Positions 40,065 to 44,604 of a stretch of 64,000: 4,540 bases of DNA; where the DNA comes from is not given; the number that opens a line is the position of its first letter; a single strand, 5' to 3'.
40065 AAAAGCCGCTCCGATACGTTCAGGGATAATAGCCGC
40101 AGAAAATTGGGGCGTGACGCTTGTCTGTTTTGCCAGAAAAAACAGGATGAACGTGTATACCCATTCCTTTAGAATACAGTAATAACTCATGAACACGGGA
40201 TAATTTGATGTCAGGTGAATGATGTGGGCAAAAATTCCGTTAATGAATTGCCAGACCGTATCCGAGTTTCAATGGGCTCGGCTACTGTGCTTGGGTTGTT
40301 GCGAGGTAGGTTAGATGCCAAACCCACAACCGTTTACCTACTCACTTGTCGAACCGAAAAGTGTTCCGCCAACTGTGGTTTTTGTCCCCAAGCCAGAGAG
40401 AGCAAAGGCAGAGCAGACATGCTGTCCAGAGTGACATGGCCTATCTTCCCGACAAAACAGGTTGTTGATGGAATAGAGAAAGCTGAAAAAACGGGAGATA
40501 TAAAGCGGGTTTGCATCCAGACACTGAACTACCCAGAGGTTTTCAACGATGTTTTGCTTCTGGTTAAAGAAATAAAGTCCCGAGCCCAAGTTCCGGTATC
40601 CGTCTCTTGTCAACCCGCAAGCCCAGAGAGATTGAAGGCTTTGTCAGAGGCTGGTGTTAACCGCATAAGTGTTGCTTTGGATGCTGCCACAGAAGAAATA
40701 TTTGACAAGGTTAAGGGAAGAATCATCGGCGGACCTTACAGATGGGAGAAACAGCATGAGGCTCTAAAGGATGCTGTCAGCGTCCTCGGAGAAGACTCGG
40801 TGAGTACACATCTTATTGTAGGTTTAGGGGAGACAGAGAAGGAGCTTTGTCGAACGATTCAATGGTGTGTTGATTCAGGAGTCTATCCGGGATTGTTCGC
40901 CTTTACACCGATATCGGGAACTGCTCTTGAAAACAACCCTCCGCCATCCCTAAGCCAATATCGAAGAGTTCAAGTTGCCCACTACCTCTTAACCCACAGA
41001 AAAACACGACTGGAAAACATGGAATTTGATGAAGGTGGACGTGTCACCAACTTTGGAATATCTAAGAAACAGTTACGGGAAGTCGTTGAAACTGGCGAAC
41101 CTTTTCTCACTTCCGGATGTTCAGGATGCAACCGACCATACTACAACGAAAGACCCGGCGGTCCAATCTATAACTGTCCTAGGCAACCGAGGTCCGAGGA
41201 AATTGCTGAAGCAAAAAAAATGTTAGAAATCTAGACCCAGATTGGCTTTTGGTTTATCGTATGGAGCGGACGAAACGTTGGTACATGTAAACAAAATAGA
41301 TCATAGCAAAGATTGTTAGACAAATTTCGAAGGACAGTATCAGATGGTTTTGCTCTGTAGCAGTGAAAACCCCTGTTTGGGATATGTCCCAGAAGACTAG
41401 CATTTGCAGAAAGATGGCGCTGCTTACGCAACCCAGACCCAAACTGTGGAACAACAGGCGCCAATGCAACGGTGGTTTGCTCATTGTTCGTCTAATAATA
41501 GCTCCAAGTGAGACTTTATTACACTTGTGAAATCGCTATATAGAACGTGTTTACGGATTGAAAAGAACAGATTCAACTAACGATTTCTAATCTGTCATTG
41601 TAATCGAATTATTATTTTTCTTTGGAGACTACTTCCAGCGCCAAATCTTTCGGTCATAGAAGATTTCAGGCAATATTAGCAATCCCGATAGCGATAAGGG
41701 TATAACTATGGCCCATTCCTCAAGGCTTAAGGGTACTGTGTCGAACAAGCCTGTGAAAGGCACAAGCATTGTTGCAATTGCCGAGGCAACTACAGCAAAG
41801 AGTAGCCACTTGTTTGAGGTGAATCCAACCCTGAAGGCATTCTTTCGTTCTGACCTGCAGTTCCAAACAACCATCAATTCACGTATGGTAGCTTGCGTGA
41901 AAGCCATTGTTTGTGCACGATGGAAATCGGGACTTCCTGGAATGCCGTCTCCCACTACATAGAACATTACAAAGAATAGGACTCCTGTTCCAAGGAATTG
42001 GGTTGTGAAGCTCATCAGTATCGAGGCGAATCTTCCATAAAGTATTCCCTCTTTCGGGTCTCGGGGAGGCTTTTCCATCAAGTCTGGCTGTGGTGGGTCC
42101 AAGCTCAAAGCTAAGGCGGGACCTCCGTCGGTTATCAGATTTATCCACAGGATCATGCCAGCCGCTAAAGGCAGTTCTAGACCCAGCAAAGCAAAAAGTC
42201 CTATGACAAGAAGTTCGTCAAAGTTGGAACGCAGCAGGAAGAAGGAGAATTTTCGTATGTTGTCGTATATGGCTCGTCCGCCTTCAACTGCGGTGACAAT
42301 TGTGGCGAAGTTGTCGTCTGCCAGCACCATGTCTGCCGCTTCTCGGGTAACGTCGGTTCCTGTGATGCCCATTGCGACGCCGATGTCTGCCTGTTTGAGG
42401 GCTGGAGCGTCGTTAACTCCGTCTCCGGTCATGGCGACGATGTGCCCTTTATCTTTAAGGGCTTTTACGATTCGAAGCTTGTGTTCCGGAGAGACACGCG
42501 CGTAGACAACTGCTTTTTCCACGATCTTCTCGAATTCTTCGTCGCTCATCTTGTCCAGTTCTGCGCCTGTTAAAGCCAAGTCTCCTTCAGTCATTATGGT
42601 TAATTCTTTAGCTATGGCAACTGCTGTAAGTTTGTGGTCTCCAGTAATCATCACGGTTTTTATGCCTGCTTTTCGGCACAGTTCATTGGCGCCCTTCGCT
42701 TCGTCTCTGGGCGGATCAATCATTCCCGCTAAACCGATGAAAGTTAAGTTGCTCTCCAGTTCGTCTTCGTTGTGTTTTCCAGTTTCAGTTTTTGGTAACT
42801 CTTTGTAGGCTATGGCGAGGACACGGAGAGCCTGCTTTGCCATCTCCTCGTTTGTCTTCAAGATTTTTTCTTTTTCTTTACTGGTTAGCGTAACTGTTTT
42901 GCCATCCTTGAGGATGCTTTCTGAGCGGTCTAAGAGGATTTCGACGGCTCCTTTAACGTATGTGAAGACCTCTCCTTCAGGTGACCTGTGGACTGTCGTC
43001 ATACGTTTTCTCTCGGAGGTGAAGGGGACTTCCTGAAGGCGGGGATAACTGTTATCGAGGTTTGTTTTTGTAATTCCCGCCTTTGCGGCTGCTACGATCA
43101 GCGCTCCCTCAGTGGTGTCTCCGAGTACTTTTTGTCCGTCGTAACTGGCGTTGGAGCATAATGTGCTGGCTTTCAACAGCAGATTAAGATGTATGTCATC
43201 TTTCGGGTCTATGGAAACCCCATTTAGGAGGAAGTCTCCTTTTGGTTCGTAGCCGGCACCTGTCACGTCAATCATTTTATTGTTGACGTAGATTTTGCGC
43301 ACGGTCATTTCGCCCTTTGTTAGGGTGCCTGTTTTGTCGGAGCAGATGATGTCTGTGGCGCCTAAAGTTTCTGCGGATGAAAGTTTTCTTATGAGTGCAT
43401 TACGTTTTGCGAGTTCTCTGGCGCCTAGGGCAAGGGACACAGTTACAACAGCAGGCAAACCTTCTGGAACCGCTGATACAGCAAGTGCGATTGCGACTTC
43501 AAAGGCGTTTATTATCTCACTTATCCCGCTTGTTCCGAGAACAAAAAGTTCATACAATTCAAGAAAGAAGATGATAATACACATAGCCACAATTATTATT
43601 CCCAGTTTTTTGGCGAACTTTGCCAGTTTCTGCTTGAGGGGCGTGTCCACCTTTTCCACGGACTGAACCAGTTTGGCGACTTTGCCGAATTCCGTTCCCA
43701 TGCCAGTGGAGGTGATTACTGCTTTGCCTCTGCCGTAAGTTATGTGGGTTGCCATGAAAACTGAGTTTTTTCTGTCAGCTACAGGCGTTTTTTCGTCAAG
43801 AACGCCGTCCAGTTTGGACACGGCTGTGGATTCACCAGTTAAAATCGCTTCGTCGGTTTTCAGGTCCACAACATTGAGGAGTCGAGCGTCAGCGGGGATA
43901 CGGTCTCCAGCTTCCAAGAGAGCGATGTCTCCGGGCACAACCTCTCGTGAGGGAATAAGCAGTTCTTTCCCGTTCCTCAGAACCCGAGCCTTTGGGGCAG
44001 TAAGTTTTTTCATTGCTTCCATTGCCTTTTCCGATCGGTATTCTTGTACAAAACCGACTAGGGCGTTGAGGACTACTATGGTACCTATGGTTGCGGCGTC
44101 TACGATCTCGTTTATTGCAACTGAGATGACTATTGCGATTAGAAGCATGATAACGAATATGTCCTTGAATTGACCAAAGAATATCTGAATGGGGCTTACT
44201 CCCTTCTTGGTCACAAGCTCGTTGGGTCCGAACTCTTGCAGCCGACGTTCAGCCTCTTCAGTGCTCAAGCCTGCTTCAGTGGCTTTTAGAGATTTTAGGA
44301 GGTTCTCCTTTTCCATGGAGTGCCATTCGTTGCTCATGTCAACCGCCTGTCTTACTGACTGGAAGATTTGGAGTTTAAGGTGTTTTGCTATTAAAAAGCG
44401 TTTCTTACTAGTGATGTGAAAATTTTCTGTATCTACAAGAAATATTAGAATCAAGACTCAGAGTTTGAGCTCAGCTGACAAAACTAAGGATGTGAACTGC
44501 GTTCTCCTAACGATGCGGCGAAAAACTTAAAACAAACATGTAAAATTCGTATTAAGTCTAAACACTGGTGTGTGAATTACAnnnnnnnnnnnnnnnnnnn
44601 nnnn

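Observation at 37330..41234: Two lipoyl-synthase-like radical SAM genes bracket a YgbA-like Cys-rich protein and an FdhD-like sulfurtransferase, preceded by thioredoxin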

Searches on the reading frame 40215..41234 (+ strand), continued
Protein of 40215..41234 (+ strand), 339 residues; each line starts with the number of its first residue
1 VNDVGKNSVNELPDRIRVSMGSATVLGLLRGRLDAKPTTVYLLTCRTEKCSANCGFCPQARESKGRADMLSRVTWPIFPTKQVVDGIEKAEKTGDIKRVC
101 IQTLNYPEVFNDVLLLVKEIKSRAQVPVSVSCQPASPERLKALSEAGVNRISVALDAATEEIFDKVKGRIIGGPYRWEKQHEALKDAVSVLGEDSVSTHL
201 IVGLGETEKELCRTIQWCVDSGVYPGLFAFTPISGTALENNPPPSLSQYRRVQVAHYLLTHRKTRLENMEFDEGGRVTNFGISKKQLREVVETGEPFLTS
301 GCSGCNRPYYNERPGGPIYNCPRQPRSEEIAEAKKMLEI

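Call 70: search_protein_families(library=pfam, proteins=[L022:2538-5468:-, L022:1097-1852:-, L022:545-1093:-, L022:1938-2495:-, L022:5595-6458:+], max_evalue=0.001)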
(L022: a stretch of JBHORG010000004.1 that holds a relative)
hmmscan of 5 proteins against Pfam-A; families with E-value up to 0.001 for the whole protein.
L022:2538-5468:- (976 aa): 3 families
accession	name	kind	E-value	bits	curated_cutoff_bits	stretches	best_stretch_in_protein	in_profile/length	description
PF00384.28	Molybdopterin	-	8.3e-43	147.2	24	1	104-625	1-351/353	Molybdopterin oxidoreductase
PF01568.27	Molydop_binding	-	1.4e-18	67.4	26.8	1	849-969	2-109/110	Molydopterin dinucleotide binding domain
PF04879.21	Molybdop_Fe4S4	-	2.9e-15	56.4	22.7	1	50-100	3-53/55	Molybdopterin oxidoreductase Fe4S4 domain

L022:1097-1852:- (251 aa): 13 families
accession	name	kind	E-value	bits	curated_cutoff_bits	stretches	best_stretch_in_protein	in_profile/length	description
PF13247.11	Fer4_11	-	8.3e-25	87.3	26.2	1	66-161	2-100/100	4Fe-4S dicluster domain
PF12838.12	Fer4_7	-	7.6e-15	55.6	27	3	73-119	1-51/52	4Fe-4S dicluster domain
PF12797.12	Fer4_2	-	9.4e-14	50.8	24.5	2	98-118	2-22/22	4Fe-4S binding domain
PF00037.32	Fer4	-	5.1e-12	45.5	21.1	1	99-120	1-22/24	4Fe-4S binding domain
PF13237.11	Fer4_10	-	2.2e-11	44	25.5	2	99-152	2-53/53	4Fe-4S dicluster domain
PF12837.12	Fer4_6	-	1.6e-10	40.8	25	2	99-120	2-23/24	4Fe-4S binding domain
PF13187.11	Fer4_9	-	4.2e-10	39.9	27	3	73-117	1-48/52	4Fe-4S dicluster domain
PF13183.11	Fer4_8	-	1.1e-07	32.8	27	1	10-89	3-67/68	4Fe-4S dicluster domain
PF14697.11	Fer4_21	-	1.2e-07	32.2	35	1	73-118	7-53/59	4Fe-4S dicluster domain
PF12800.12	Fer4_4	-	1.3e-06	28.7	24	1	104-118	2-16/17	4Fe-4S binding domain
PF12798.12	Fer4_3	-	5.2e-05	24.2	27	0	133-155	1-15/15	4Fe-4S binding domain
PF25160.1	LdpA_Fe-S-bd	-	0.00026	21.1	27.6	1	76-119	4-41/49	LdpA Fe-S cluster-binding domain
PF13484.11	Fer4_16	-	0.00042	21.5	30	0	73-94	1-20/66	4Fe-4S double cluster binding domain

L022:545-1093:- (182 aa): 0 families

L022:1938-2495:- (185 aa): 11 families
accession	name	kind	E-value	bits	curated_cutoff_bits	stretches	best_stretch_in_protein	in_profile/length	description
PF13620.12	CarboxypepD_reg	-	5.6e-22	78.3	32.3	2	15-86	2-80/82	Carboxypeptidase regulatory-like domain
PF13715.12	CarbopepD_reg_2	-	2.2e-17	63.3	32.2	2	15-89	1-78/88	CarboxypepD_reg-like domain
PF09430.16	EMC7_beta-sandw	-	1.2e-08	35.6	26.6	0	27-76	7-60/122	ER membrane protein complex subunit 7, beta-sandwich domain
PF08308.17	PEGA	-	1.6e-07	31.6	20.8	1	48-89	28-69/71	PEGA domain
PF14686.12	fn3_3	-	1.6e-07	31.5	24.4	0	39-81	29-73/75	Polysaccharide lyase family 4, domain II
PF17210.9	SdrD_B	-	4.5e-06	27.3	29.7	0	129-149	45-65/112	SdrD B-like domain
PF17802.7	SpaA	-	5e-06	27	23.1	0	129-153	39-65/91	Prealbumin-like fold domain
PF11008.14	DUF2846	-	9.4e-06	26.1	34.3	0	30-78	24-71/92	Protein of unknown function (DUF2846)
PF12985.13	DUF3869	-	1.9e-05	25.2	24.5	1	15-77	8-70/85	Domain of unknown function (DUF3869)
PF20608.4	Phage_tube_C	-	4.6e-05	24.1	24.1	0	50-76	53-79/82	Phage tail tube protein C-terminal domain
PF23193.1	NOMO_3rd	-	0.00033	21.1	27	0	113-151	49-87/120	NOMO third transthyretin-like domain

L022:5595-6458:+ (287 aa): 2 families
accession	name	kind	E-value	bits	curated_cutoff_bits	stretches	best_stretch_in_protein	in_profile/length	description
PF24859.1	FdhE_central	-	4.1e-06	27.2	27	1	182-212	2-37/39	FdhE, central domain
PF24860.1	FdhE_C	-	8.8e-06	26.3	27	1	217-286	3-75/82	FdhE, C-terminal domain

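Call 77: search_protein_families(library=pfam, proteins=[L069:8076-9083:-, L066:5762-6655:-, L080:9537-9944:-, L004:11008-11676:-, L004:8480-9388:-], max_evalue=0.001)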
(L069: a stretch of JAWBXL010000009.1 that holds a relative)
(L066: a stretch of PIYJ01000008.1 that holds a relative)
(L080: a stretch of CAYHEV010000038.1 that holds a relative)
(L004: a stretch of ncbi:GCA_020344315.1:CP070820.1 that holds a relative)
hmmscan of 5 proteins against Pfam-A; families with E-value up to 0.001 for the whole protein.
L069:8076-9083:- (335 aa): 1 family
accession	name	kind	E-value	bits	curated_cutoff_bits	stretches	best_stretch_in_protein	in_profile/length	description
PF01916.23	DS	-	2.9e-109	365.3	27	1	42-326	1-286/288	Deoxyhypusine synthase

L066:5762-6655:- (297 aa): 1 family
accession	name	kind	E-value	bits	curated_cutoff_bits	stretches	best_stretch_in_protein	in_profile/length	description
PF00850.24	Hist_deacetyl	-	1.1e-68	232.2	27.9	1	25-281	2-284/298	Histone deacetylase domain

L080:9537-9944:- (135 aa): 1 family
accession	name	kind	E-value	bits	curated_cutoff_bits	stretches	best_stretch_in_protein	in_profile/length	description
PF14947.12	HTH_45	-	2.5e-08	34.3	25.5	1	29-102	1-70/77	Winged helix-turn-helix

L004:11008-11676:- (222 aa): 0 families

L004:8480-9388:- (302 aa): 1 family
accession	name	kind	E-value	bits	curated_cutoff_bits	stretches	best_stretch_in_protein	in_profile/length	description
PF01544.23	CorA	-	7.9e-16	58.6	27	1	29-285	2-243/292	CorA-like Mg2+ transporter protein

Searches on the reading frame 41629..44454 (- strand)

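Call 9: search_protein_families(library=pfam, proteins=[window:41629-44454:-], max_evalue=0.00001)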
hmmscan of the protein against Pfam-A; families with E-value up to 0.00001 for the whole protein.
window:41629-44454:- (941 aa): 5 families
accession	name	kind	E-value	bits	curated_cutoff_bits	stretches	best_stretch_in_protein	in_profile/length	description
PF00122.25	E1-E2_ATPase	-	1.6e-48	165.1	28.1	1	150-351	1-181/181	E1-E2 ATPase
PF00689.26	Cation_ATPase_C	-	2e-40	138.9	27.3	1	761-927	2-168/175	Cation transporting ATPase, C-terminus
PF13246.12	Cation_ATPase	-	1.4e-22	79.9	21.7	1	434-514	10-91/91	Cation transport ATPase (P-type)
PF00690.31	Cation_ATPase_N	-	1.4e-21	76.3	20.4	1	44-111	1-69/69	Cation transporter/ATPase, N-terminus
PF00702.32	Hydrolase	-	6.1e-19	69.6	26.4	1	368-690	2-191/191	haloacid dehalogenase-like hydrolase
